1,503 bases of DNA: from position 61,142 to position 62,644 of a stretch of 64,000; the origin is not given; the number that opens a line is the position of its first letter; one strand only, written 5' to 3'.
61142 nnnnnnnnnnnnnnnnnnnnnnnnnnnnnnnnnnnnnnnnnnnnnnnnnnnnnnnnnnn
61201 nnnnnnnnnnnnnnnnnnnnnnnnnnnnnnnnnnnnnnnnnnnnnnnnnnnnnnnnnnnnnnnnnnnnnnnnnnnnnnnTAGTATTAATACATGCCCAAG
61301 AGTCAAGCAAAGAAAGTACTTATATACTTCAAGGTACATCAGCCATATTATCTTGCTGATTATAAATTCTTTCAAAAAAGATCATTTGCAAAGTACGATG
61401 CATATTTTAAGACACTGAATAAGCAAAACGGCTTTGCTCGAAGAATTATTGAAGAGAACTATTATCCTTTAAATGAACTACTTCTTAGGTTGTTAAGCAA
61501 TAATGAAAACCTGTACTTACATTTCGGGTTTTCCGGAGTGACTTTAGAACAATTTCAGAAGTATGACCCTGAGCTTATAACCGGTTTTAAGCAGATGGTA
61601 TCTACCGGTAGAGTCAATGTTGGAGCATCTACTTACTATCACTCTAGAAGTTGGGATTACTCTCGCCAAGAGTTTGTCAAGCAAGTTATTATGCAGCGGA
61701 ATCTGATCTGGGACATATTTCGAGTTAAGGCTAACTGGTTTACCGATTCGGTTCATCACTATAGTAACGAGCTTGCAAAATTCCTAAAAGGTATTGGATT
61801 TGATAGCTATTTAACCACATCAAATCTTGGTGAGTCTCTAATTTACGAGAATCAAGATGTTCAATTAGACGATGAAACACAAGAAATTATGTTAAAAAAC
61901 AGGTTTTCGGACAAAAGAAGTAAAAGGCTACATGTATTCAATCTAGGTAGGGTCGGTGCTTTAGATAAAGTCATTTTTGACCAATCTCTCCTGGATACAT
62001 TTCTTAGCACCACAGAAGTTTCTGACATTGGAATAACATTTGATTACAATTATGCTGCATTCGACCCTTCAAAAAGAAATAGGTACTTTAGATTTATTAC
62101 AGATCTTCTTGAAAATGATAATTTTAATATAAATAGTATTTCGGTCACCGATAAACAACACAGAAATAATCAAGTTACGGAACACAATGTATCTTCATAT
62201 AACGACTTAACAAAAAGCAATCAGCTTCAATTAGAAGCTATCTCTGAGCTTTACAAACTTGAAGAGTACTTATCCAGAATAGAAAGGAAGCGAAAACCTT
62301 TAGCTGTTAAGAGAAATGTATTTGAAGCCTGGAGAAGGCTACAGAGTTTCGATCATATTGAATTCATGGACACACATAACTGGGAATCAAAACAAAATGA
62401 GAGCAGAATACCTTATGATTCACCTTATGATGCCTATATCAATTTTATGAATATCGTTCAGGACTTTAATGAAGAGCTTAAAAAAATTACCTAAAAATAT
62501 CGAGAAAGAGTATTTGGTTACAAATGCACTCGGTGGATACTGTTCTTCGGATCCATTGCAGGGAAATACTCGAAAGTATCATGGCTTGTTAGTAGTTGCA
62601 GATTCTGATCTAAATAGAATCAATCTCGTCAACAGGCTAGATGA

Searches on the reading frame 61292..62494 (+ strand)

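Call 75: search_protein_families(library=pfam, proteins=[window:61292-62494:+], max_evalue=0.01)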
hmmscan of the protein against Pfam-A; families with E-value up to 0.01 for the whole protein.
window:61292-62494:+ (400 aa): 2 families
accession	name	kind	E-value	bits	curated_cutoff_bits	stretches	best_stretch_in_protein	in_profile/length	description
PF03065.20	Glyco_hydro_57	-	2.4e-22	80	21.2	1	11-185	2-174/291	Glycosyl hydrolase family 57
PF01522.26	Polysacc_deac_1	-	0.0012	19.3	23.1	0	99-170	51-121/124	Polysaccharide deacetylase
